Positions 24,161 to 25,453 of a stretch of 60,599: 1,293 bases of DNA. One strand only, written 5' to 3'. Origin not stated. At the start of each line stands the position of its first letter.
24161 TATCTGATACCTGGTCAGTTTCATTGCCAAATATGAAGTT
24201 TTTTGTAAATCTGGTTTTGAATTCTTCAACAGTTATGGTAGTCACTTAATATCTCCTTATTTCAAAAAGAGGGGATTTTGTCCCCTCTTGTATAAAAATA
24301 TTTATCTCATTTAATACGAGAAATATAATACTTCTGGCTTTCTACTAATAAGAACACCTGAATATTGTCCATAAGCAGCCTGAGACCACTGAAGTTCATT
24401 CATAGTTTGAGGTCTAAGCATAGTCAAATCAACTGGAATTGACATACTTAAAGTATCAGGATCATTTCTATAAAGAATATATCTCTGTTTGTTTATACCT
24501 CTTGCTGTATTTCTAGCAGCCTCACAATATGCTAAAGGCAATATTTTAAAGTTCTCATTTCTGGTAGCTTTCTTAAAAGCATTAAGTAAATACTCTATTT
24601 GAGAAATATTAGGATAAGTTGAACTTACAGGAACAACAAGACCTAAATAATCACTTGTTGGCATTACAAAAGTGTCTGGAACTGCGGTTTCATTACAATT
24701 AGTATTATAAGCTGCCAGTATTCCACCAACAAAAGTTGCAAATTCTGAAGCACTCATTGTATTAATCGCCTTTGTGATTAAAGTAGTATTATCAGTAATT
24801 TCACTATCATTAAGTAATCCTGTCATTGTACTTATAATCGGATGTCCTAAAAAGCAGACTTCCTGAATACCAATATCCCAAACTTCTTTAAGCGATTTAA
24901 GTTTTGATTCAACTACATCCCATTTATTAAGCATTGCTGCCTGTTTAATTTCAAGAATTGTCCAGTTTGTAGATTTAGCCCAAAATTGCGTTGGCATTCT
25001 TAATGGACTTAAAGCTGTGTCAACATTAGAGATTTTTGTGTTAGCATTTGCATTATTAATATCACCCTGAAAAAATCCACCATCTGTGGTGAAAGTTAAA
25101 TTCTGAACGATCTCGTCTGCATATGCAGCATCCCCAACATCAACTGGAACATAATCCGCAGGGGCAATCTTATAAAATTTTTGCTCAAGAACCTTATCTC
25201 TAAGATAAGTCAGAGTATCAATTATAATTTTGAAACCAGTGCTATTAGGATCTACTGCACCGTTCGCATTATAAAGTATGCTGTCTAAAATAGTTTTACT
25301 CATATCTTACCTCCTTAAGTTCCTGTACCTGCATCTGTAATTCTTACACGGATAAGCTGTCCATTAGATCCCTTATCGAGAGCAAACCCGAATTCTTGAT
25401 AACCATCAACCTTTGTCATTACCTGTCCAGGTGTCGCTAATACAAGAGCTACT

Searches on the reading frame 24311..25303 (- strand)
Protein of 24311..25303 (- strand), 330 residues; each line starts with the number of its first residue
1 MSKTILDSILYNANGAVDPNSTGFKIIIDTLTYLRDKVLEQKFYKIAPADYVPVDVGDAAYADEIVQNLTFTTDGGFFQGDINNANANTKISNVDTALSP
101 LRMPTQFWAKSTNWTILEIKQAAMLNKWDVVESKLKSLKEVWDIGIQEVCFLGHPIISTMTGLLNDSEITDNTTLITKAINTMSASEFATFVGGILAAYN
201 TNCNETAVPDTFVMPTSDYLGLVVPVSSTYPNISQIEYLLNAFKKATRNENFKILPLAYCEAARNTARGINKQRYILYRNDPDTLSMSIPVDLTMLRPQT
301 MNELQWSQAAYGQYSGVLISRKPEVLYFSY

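Call 34: search_protein_families(library=phrogs, proteins=[window:24311-25303:-], max_evalue=0.00001)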
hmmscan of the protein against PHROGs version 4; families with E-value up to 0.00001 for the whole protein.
window:24311-25303:- (330 aa): 1 family
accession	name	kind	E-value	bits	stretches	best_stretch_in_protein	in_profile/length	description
phrog_264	-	head and packaging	8.2e-43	147.6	1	26-327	30-317/321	major head protein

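Call 44: search_dna_similar(query=window:24311-25303:-, collection=phages, mode=protein, max_rows=15, max_evalue=0.00001)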
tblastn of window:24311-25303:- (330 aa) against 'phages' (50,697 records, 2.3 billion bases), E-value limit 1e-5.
Records with a match: 10; places in all: 10; records where one place covers at least 80% of the query: 10.
Best place of each record, by identity: <60% 10.
By first word of the organism name: Proteus 3; Bdellovibrio 2; Haemophilus 2; Aggregatibacter 2; Pasteurella 1.
By host as written in the record: Bdellovibrio bacteriovorus 2; Actinobacillus actinomycetemcomitans 2; Aggregatibacter actinomycetemcomitans D11S-1 2; Proteus mirabilis 1; Pasteurella multocida Past6 1; Proteus mirabilis 5 (010/4-15/R) 1; Proteus mirabilis YV2 1.
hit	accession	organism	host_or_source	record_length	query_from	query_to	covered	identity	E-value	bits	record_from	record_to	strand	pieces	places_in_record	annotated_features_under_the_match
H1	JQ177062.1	Bdellovibrio phage phi1422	Bdellovibrio bacteriovorus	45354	20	328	94%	38.2%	5e-67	233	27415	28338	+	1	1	hypothetical protein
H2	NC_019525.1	Bdellovibrio phage phi1422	Bdellovibrio bacteriovorus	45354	20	328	94%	38.2%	5e-67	233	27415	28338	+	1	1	major head protein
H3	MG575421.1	Proteus phage vB_PmiP_RS51pmB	Proteus mirabilis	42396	24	330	93%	24.8%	2e-11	71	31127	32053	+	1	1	capsid protein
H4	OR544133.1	Pasteurella phage Pmp2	Pasteurella multocida Past6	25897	26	330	92%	24.6%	5e-14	79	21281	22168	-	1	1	major head protein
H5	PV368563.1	Proteus phage vB_Pmi_BCPPmi_001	Proteus mirabilis 5 (010/4-15/R)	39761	38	330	89%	24.8%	3e-9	64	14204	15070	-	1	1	hypothetical protein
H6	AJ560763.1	Haemophilus phage Aaphi23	Actinobacillus actinomycetemcomitans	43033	31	330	91%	24.1%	3e-9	64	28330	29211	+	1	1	hypothetical protein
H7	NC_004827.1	Haemophilus phage Aaphi23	Actinobacillus actinomycetemcomitans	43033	31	330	91%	24.1%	3e-9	64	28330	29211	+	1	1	DUF2184 domain-containing protein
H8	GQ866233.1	Aggregatibacter phage S1249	Aggregatibacter actinomycetemcomitans ...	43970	31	330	91%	24.1%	3e-9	64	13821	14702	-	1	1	hypothetical protein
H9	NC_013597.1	Aggregatibacter phage S1249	Aggregatibacter actinomycetemcomitans ...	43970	31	330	91%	24.1%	3e-9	64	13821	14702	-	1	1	DUF2184 domain-containing protein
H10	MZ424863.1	Proteus phage vB_PmiM_ZX7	Proteus mirabilis YV2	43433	35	330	90%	23.3%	8e-10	66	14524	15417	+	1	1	hypothetical protein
